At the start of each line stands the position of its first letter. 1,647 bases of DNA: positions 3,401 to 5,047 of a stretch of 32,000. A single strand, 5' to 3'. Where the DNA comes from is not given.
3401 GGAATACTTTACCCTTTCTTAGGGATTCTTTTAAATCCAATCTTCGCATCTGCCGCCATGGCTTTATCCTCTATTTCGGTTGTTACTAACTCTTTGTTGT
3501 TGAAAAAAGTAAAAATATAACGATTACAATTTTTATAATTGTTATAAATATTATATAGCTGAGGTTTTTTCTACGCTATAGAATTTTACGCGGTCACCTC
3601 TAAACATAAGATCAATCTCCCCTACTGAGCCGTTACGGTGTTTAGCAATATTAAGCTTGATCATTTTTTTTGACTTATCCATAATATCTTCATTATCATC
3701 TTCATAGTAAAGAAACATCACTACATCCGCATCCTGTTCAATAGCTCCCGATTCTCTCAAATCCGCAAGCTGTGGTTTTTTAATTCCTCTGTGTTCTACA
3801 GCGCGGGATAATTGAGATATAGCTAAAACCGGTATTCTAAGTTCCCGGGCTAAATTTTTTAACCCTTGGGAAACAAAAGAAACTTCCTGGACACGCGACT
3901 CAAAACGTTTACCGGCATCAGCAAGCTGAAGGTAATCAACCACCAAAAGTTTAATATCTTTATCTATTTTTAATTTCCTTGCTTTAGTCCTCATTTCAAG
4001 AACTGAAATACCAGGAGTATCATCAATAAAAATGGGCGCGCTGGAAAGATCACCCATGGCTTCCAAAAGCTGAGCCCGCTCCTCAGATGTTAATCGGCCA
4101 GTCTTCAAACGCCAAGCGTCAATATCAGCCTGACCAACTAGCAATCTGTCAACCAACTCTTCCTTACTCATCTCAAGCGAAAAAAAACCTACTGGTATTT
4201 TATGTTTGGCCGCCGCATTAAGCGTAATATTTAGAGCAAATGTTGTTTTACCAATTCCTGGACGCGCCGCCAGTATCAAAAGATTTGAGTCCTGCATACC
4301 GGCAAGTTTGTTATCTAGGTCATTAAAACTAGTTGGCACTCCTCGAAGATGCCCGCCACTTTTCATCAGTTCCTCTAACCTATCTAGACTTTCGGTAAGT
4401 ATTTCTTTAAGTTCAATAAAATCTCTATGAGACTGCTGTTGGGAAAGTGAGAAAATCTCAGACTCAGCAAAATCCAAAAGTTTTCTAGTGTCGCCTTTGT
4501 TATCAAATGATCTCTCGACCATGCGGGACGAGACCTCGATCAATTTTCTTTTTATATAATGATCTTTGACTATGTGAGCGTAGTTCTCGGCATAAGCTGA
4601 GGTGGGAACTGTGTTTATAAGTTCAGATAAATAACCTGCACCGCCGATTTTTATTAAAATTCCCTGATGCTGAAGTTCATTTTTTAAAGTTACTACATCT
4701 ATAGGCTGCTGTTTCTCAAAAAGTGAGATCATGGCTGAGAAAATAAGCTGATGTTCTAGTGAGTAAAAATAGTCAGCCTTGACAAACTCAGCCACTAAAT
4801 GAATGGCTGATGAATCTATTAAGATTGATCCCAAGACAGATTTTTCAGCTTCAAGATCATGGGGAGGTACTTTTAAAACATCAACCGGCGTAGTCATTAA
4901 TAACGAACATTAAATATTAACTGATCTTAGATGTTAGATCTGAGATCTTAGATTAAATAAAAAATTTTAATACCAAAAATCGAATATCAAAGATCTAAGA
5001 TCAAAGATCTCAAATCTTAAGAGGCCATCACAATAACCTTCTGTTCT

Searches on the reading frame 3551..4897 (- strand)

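Call 9: search_protein_families(library=pfam, proteins=[window:3551-4897:-], max_evalue=0.001)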
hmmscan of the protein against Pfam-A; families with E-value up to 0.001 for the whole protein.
window:3551-4897:- (448 aa): 5 families
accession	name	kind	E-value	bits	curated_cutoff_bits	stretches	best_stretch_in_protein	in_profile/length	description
PF03796.21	DnaB_C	-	4e-95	318.5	27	1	186-440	1-254/255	DnaB-like helicase C terminal domain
PF00772.26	DnaB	-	3.2e-34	117.5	23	1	11-112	2-103/103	DnaB-like helicase N terminal domain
PF13481.12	AAA_25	-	1.7e-11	44.6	27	1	202-363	31-190/195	AAA domain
PF06745.19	ATPase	-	8.7e-05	22.4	26.6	1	187-271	1-85/231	KaiC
PF20720.3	nSTAND3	-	0.00052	20.2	27.2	0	201-233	14-46/155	Novel STAND NTPase 3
